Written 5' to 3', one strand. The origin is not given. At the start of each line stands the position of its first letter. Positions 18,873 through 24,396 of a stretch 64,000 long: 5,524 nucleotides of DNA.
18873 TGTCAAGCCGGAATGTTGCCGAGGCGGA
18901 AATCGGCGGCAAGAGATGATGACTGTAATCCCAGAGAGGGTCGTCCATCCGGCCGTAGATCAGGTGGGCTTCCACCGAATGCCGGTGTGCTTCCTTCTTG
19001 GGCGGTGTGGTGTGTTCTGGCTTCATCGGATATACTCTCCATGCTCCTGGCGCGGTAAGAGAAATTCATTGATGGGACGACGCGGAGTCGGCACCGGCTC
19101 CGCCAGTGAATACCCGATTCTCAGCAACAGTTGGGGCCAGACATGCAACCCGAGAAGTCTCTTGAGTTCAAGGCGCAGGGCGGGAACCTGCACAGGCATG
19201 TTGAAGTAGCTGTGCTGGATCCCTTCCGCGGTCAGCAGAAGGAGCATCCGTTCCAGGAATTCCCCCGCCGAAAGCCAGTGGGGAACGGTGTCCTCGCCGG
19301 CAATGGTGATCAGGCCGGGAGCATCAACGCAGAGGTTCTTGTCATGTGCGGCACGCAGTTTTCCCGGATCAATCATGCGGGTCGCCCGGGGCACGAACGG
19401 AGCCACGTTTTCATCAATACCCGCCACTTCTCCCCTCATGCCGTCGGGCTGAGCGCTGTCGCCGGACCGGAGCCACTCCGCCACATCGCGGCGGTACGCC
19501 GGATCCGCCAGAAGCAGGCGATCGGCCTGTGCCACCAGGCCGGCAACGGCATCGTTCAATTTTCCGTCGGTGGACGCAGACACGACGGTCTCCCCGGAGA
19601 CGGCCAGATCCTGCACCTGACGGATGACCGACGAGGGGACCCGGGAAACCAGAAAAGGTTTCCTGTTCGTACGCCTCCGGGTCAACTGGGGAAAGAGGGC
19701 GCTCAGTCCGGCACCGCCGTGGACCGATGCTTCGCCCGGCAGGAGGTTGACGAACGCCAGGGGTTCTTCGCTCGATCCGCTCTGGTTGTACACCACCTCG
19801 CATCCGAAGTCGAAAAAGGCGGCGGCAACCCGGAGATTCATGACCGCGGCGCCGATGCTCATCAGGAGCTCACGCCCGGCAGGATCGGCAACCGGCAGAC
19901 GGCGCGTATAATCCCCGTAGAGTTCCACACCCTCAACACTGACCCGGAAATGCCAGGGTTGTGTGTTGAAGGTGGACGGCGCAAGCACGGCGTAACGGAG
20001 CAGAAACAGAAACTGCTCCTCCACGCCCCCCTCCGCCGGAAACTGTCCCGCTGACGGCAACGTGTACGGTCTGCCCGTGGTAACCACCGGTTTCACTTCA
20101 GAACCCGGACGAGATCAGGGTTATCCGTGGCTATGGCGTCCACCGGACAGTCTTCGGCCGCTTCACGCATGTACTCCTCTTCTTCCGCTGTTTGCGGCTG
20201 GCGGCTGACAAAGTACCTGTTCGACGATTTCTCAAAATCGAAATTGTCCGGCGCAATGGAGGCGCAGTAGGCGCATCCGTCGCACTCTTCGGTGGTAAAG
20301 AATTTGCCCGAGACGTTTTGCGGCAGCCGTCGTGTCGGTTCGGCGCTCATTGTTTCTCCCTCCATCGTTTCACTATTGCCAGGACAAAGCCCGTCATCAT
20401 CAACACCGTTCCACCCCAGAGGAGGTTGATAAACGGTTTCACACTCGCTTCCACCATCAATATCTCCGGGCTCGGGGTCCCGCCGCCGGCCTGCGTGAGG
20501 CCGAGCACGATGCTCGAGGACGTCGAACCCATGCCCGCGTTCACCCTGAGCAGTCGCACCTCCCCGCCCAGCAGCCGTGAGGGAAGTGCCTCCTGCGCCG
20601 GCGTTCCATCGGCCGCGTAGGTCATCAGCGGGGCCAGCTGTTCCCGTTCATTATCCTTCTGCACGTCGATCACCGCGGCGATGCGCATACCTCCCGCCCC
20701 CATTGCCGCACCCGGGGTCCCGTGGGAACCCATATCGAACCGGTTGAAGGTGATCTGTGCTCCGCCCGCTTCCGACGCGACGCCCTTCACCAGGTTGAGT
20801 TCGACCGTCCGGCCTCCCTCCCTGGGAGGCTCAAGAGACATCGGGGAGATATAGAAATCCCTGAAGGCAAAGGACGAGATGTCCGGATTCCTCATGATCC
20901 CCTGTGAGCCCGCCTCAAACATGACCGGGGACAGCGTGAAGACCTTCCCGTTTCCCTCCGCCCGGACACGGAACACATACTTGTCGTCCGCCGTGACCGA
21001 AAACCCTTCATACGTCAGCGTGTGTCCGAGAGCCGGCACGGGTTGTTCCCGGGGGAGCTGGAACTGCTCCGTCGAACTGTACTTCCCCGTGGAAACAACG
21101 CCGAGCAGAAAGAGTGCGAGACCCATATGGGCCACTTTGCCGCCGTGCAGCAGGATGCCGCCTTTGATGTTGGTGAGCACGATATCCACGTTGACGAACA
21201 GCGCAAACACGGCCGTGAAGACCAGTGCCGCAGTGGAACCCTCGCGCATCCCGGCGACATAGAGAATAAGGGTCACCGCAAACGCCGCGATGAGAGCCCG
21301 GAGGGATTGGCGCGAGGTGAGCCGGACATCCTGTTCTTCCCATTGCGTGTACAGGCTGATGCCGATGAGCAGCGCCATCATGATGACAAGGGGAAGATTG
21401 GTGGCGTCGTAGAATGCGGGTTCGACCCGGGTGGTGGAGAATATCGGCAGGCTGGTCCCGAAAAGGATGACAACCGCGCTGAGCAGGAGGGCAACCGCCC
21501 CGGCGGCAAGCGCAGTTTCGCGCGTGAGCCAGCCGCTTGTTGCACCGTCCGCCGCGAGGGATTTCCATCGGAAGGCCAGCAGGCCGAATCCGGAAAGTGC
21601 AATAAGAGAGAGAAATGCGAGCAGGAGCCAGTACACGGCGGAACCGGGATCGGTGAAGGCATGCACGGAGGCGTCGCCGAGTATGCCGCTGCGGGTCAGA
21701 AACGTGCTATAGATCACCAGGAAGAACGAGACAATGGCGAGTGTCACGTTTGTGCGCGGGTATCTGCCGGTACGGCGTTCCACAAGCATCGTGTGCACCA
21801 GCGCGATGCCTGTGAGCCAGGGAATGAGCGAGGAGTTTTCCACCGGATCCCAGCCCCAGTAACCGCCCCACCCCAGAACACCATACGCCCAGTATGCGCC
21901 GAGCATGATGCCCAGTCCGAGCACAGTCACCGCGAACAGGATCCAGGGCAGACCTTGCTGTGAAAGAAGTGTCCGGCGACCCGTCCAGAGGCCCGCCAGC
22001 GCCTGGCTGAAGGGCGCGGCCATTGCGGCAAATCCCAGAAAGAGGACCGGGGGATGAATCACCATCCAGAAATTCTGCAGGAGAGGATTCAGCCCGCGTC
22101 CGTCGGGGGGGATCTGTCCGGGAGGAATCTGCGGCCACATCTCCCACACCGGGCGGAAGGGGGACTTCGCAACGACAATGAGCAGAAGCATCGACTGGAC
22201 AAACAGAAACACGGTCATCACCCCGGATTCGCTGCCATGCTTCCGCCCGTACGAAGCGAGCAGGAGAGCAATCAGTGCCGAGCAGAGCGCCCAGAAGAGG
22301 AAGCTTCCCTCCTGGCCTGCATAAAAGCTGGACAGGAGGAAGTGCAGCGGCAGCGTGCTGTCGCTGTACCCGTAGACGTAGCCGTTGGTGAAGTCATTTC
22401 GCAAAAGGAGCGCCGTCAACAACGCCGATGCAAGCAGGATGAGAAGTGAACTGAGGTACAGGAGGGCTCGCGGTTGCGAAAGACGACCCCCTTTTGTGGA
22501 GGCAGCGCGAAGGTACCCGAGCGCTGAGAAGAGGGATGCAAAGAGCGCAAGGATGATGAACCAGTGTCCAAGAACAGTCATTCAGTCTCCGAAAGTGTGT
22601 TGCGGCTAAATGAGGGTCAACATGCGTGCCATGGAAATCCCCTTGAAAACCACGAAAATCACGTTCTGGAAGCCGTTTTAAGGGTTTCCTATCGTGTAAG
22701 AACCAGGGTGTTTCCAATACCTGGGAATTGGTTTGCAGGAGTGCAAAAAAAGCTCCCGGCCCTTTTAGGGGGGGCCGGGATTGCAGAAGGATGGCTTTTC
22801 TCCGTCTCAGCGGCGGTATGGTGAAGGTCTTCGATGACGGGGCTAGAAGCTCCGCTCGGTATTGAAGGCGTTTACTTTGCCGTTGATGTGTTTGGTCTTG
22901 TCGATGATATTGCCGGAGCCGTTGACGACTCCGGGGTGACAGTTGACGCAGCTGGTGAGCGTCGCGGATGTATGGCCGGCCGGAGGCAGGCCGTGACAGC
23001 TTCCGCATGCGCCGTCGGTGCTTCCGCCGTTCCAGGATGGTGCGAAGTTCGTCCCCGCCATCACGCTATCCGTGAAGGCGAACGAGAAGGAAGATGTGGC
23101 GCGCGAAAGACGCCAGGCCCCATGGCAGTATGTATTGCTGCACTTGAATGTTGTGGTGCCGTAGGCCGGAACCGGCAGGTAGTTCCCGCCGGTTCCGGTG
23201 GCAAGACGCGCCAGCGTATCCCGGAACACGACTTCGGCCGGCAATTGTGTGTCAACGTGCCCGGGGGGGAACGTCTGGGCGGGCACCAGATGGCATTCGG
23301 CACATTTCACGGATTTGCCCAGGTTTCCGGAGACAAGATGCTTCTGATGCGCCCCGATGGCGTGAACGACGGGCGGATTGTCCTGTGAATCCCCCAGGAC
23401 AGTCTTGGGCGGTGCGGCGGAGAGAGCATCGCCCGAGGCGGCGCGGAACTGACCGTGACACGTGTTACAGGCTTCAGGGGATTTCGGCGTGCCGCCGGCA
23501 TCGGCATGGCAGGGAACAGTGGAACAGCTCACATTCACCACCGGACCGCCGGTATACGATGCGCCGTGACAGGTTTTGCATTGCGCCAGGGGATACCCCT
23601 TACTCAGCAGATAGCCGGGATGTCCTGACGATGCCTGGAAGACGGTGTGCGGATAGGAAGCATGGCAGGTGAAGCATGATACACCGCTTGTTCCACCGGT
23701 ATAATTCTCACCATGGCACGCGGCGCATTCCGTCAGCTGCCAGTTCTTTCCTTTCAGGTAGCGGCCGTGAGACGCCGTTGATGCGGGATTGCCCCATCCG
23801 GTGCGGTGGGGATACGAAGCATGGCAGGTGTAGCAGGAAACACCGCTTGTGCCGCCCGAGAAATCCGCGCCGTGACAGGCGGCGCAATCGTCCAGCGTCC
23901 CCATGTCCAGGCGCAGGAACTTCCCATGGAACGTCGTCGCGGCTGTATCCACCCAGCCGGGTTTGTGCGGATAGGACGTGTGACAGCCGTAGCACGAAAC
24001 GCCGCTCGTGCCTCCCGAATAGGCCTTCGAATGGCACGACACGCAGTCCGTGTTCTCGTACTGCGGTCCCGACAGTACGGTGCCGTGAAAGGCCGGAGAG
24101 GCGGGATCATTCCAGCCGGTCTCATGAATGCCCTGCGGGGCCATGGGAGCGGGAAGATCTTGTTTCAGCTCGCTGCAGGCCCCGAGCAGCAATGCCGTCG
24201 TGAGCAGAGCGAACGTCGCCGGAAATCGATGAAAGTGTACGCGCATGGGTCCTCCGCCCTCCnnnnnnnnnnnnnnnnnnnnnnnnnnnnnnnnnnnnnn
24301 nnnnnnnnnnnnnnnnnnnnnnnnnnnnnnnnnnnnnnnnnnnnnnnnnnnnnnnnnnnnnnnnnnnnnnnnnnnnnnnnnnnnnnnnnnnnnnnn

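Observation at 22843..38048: Self-contained multihaem 'wire' from the quinone pool to the cell surface, packaged with its own sigma-54 two-component switch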

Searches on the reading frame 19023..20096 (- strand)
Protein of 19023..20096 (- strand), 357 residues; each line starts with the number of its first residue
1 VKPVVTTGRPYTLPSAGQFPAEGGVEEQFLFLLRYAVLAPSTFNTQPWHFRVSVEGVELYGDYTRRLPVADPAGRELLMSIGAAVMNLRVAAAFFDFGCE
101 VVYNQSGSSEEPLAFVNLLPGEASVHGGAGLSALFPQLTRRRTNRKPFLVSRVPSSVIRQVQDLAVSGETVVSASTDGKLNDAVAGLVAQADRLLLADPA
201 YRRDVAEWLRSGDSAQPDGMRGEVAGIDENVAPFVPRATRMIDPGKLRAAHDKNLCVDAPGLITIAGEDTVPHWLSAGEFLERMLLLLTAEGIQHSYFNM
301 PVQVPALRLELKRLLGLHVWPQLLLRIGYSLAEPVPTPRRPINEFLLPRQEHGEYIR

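Call 7: search_protein_families(library=pfam, proteins=[window:19023-20096:-], max_evalue=0.001)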
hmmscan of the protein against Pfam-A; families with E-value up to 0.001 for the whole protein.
window:19023-20096:- (357 aa): 2 families
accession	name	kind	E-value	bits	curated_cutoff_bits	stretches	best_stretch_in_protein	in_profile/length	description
PF14512.11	TM1586_NiRdase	-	1.4e-07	31.8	27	1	26-56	157-188/215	Putative TM nitroreductase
PF00881.29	Nitroreductase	-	3.7e-05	24.4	23.5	0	27-52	18-43/167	Nitroreductase family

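Call 42: search_protein_families(library=ncbifam, proteins=[window:19023-20096:-], max_evalue=0.01)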
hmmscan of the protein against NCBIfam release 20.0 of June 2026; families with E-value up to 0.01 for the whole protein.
window:19023-20096:- (357 aa): 4 families
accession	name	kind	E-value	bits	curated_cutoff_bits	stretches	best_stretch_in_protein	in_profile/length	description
NF047509.1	Rv3131_FMN_oxido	subfamily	4.3e-79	266.3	199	1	32-346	2-319/319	Acg family FMN-binding oxidoreductase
NF005901.0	PRK07877.1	equivalog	7.7e-19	67.4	476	1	32-218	380-560/722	Rv1355c family protein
NF011424.0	PRK14851.1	subfamily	2.7e-14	52.1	1170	1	30-294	329-600/679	hypothetical protein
NF011425.0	PRK14852.1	equivalog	0.00017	19.6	1337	1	29-209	616-788/989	hypothetical protein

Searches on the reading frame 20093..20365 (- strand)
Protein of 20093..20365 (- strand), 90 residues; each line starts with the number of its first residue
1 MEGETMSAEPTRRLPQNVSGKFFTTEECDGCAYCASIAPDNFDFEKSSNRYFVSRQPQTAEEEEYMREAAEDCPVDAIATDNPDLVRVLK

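Call 40: search_protein_families(library=pfam, proteins=[window:20093-20365:-], max_evalue=0.001)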
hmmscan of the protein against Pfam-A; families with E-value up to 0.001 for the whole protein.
window:20093-20365:- (90 aa): 2 families
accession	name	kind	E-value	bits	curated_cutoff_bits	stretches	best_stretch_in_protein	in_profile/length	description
PF13370.11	Fer4_13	-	7.1e-16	59.1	24.5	1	26-80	4-58/58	4Fe-4S single cluster domain of Ferredoxin I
PF13459.11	Fer4_15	-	1.3e-08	35.9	22.4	1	26-78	6-64/66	4Fe-4S single cluster domain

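Call 42: search_protein_families(library=ncbifam, proteins=[window:20093-20365:-], max_evalue=0.01)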
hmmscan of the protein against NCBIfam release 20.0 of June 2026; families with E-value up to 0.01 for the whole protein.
window:20093-20365:- (90 aa): 1 family
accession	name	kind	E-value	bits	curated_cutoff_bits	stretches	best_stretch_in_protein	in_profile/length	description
NF040864.1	HgcB_ferredoxin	equivalog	0.0012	18.6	99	1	16-80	4-63/93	mercury methylation ferredoxin HgcB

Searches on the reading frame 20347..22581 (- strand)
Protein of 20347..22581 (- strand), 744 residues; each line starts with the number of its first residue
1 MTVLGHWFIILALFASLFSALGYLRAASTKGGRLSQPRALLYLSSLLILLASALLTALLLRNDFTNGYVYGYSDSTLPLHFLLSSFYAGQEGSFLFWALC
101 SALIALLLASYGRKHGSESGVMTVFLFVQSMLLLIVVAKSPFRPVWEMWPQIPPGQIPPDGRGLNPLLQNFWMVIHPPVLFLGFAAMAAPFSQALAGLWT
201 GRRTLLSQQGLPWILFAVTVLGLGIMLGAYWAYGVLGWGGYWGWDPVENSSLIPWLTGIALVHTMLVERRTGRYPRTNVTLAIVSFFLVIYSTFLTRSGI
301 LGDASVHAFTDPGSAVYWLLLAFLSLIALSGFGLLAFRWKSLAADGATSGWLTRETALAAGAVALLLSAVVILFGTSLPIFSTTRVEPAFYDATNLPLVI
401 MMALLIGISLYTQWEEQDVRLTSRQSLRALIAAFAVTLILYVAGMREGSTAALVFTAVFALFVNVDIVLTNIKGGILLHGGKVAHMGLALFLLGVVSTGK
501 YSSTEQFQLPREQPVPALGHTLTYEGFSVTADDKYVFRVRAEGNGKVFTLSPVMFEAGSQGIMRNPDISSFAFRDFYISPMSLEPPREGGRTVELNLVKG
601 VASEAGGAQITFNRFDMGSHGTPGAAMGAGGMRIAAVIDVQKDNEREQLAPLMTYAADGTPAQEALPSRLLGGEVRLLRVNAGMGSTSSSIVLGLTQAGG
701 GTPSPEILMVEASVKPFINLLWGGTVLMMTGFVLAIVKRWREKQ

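Call 7: search_protein_families(library=pfam, proteins=[window:20347-22581:-], max_evalue=0.001)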
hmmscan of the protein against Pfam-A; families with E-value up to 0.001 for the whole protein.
window:20347-22581:- (744 aa): 2 families
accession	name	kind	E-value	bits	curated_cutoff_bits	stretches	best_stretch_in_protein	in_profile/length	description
PF01578.25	Cytochrom_C_asm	-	2.7e-30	106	29.9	1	91-298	5-206/212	Cytochrome C assembly protein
PF16327.10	CcmF_C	-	7.3e-22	78.4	28.7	1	321-578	1-281/323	Cytochrome c-type biogenesis protein CcmF C-terminal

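Call 42: search_protein_families(library=ncbifam, proteins=[window:20347-22581:-], max_evalue=0.01)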
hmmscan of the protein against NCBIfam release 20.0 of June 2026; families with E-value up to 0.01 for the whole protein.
window:20347-22581:- (744 aa): 4 families
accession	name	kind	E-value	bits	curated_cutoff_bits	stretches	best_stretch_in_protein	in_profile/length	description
TIGR03145.1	cyt_nit_nrfE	subfamily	1e-78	265.6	927.3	1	4-536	5-544/631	heme lyase NrfEFG subunit NrfE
TIGR00353.1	nrfE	subfamily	4.3e-77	260.3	569.05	1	53-536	3-486/578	heme lyase CcmF/NrfE family subunit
NF007691.0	PRK10369.1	subfamily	5.4e-57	193.8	394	1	39-536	43-479/573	heme lyase NrfEFG subunit NrfE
TIGR03144.1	cytochr_II_ccsB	equivalog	8e-13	48.7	187.6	1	214-291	164-236/252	c-type cytochrome biogenesis protein CcsB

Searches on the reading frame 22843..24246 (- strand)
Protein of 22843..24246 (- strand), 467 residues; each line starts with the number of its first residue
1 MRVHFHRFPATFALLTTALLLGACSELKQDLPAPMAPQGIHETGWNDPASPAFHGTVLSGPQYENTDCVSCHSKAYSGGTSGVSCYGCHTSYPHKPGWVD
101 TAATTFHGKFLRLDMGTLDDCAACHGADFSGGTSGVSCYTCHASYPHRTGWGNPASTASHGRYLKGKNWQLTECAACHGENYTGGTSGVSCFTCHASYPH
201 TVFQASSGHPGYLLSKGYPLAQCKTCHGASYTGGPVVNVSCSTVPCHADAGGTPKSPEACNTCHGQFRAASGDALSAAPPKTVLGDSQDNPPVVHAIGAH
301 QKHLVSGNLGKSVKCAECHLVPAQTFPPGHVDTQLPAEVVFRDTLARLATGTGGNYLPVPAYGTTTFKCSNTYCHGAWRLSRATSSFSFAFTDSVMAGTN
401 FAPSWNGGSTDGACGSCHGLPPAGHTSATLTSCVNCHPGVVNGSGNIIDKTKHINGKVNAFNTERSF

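Call 4: search_protein_families(library=pfam, proteins=[window:22843-24246:-], max_evalue=0.01)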
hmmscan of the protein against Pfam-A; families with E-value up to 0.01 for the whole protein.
window:22843-24246:- (467 aa): 5 families
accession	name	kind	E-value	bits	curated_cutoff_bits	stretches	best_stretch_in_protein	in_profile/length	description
PF14522.11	Cytochrome_C7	-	6.4e-13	48.8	24.8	2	134-195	12-66/67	Cytochrome c7 and related cytochrome c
PF14537.11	Cytochrom_c3_2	-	3e-07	31.2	25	0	120-195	8-78/79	Cytochrome c3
PF22113.1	Mtrc-MtrF_II-IV_dom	-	1.4e-06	28.4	30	0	412-438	7-36/176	Outer membrane cytochrome MtrC/MtrF-like, domains II/IV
PF09698.15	GSu_C4xC__C2xCH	-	2.4e-06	28.6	21.7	1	369-418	2-36/36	Geobacter CxxxxCH...CXXCH motif (GSu_C4xC__C2xCH)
PF02085.21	Cytochrom_CIII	-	2.2e-05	25.2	22.9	0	120-195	32-101/101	Class III cytochrome C family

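Call 5: search_protein_families(library=ncbifam, proteins=[window:22843-24246:-], max_evalue=0.01)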
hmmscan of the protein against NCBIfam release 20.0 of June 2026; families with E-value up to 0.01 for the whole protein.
window:22843-24246:- (467 aa): 1 family
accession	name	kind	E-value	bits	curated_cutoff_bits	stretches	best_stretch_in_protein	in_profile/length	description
TIGR01904.2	GSu_C4xC__C2xCH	domain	2.2e-11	43.4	27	1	360-425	15-63/73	CxxxxCH/CxxCH domain c-type cytochrome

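Call 45: search_solved_structures(query=window:22843-24246:-, max_evalue=1)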
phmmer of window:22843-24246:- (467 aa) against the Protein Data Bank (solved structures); distinct sequences matched with E-value up to 1: 3.
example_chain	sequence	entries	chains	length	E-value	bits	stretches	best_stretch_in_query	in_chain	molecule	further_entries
1exk_A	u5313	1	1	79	0.0036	19.6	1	114-180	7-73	DNAJ PROTEIN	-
1oah_A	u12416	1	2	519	0.34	13.1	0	131-180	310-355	CYTOCHROME C NITRITE REDUCTASE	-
9wqv_C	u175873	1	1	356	0.71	12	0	43-100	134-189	Photosynthetic reaction center cytochrome c subunit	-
